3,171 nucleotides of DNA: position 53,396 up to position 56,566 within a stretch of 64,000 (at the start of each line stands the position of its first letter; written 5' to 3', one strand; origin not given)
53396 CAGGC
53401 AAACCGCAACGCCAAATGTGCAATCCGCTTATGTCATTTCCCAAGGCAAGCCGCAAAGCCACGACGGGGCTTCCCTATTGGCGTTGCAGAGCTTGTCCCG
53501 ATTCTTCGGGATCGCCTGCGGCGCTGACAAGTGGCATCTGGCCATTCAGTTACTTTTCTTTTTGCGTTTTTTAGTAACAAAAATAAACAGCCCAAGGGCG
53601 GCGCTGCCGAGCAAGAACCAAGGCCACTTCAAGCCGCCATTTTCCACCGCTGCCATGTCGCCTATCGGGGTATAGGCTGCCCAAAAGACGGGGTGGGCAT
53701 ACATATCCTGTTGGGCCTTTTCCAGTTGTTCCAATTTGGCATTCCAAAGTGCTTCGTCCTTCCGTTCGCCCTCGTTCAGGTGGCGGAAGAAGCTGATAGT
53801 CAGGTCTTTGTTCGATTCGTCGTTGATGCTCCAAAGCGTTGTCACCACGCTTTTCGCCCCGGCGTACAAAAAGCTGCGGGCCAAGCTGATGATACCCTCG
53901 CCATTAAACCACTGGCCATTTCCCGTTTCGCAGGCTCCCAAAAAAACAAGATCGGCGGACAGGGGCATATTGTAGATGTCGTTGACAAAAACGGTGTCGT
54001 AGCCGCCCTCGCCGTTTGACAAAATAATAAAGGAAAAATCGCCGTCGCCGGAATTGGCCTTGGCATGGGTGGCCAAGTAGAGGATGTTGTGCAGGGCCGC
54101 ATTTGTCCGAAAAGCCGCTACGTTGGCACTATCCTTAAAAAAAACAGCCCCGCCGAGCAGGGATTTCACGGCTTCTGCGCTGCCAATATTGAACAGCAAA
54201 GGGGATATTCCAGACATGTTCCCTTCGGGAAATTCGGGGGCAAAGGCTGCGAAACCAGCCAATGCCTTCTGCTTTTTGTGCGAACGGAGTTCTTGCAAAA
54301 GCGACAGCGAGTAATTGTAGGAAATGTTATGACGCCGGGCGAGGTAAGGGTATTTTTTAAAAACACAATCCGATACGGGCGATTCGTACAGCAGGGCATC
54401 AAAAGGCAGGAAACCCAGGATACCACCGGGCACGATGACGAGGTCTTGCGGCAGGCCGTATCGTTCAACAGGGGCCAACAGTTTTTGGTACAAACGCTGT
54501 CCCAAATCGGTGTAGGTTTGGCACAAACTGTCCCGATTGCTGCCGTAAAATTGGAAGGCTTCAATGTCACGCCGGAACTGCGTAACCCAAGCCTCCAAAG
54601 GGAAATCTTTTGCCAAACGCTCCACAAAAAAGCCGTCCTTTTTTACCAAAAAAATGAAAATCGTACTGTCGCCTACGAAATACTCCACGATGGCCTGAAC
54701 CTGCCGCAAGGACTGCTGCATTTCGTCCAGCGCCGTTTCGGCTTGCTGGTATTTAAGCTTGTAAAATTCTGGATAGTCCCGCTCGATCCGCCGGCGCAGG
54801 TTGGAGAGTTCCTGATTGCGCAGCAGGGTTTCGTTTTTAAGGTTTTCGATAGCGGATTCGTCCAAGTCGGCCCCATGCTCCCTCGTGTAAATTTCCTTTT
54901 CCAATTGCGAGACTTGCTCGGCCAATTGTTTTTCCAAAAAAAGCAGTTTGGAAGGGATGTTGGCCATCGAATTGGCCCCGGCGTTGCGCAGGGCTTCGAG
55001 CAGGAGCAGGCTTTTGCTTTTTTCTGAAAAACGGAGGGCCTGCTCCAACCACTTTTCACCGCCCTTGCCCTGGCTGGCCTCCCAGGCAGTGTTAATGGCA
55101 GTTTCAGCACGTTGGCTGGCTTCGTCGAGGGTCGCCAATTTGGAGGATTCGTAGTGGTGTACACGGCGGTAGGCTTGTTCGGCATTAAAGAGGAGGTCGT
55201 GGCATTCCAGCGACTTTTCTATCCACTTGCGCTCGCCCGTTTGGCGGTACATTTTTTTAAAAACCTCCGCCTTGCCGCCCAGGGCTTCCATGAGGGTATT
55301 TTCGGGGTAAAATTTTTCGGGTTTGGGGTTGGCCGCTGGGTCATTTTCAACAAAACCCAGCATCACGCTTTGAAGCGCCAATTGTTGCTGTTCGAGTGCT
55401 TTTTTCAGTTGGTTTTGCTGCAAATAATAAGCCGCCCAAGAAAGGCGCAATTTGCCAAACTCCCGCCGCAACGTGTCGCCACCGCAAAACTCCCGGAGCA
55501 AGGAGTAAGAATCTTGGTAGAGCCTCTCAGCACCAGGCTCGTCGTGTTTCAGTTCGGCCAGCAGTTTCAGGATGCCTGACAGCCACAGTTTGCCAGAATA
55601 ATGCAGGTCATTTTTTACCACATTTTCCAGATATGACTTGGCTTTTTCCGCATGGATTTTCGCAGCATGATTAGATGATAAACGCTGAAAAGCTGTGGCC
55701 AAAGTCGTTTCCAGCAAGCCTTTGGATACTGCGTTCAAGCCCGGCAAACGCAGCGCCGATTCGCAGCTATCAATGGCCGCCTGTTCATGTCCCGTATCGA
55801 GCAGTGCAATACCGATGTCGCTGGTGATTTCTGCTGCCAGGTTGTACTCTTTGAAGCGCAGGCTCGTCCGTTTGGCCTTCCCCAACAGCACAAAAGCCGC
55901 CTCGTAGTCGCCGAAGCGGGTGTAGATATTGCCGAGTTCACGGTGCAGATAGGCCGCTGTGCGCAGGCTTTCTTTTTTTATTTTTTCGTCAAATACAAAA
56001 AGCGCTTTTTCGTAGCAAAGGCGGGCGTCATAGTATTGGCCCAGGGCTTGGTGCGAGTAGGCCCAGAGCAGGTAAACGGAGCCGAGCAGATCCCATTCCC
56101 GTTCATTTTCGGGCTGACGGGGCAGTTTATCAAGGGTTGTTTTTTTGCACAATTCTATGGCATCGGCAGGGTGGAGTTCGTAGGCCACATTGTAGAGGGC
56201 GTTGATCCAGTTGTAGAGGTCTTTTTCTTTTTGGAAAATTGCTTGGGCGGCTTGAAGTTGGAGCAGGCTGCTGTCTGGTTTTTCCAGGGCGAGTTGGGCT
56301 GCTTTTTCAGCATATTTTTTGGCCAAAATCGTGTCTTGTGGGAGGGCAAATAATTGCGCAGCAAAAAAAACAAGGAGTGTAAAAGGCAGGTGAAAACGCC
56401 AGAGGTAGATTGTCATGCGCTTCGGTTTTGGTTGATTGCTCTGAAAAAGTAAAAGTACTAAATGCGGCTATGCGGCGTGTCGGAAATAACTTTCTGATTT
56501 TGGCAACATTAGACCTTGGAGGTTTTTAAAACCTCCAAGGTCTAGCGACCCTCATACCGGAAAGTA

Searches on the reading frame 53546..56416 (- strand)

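Call 56: search_protein_families(library=pfam, proteins=[window:53546-56416:-], max_evalue=0.001)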
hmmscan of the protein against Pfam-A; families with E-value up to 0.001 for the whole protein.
window:53546-56416:- (956 aa): 3 families
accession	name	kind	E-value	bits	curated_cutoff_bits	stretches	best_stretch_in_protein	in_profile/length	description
PF12770.12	CHAT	-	2.6e-49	168.7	24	1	637-920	2-289/289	CHAT domain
PF00515.34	TPR_1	-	2.6e-05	24.3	27.8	0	115-139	4-28/34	Tetratricopeptide repeat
PF13424.12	TPR_12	-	9.8e-05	22.9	30.1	1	154-224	3-74/77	Tetratricopeptide repeat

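Call 57: search_protein_families(library=padloc, proteins=[window:53546-56416:-], max_evalue=0.00001)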
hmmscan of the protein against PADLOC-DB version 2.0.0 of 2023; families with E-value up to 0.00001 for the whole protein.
window:53546-56416:- (956 aa): 0 families
